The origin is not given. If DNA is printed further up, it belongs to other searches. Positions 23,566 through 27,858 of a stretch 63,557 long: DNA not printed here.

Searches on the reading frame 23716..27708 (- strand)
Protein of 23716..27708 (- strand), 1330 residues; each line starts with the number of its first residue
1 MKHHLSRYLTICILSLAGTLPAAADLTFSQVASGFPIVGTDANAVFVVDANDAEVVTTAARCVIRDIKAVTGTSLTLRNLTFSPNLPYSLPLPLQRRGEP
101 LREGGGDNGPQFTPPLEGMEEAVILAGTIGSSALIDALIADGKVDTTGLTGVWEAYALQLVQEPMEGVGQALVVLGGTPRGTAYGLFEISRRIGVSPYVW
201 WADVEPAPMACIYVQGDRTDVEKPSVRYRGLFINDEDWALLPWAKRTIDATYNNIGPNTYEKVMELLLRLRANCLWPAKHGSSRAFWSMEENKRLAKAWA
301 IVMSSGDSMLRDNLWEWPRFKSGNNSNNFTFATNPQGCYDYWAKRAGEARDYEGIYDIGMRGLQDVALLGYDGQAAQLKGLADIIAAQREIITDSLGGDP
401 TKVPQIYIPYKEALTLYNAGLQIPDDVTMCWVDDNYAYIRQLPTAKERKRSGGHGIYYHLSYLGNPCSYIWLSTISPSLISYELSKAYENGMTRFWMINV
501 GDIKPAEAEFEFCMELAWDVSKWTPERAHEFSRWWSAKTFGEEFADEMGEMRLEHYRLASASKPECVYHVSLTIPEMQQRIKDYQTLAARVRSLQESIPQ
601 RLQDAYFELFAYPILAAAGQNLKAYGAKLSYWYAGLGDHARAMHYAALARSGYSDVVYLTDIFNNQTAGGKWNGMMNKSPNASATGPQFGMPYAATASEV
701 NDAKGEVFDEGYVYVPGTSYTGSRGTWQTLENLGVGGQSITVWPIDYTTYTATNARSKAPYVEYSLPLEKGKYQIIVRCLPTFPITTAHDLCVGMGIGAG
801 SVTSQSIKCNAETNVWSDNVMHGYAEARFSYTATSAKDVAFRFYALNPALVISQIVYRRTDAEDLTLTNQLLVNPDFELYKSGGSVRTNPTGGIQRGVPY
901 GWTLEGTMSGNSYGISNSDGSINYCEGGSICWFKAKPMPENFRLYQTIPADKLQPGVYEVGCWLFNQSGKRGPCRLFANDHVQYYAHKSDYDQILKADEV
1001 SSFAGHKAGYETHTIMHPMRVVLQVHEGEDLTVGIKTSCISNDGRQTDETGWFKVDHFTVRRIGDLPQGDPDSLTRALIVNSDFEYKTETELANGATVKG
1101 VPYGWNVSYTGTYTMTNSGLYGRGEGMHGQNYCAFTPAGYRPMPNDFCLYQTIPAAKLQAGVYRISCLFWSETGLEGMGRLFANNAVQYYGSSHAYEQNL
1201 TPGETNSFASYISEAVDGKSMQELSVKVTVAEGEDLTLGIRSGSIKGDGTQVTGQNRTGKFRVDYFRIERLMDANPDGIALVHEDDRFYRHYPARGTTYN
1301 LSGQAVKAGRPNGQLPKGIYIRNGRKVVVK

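Call 3: search_protein_families(library=pfam, proteins=[window:23716-27708:-], max_evalue=0.1)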
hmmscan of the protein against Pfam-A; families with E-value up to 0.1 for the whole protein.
window:23716-27708:- (1330 aa): 2 families
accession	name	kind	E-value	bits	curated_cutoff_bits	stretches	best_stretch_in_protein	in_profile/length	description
PF15979.11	Glyco_hydro_115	-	2.1e-109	366.5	27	1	222-565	2-334/335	Glycosyl hydrolase family 115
PF17829.7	GH115_C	-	2.9e-12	47.2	24.1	1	709-856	5-157/172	Glycosyl hydrolase family 115 C-terminal domain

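Call 4: search_protein_families(library=ncbifam, proteins=[window:23716-27708:-], max_evalue=0.1)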
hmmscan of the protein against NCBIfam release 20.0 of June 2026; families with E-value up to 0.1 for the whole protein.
window:23716-27708:- (1330 aa): 0 families
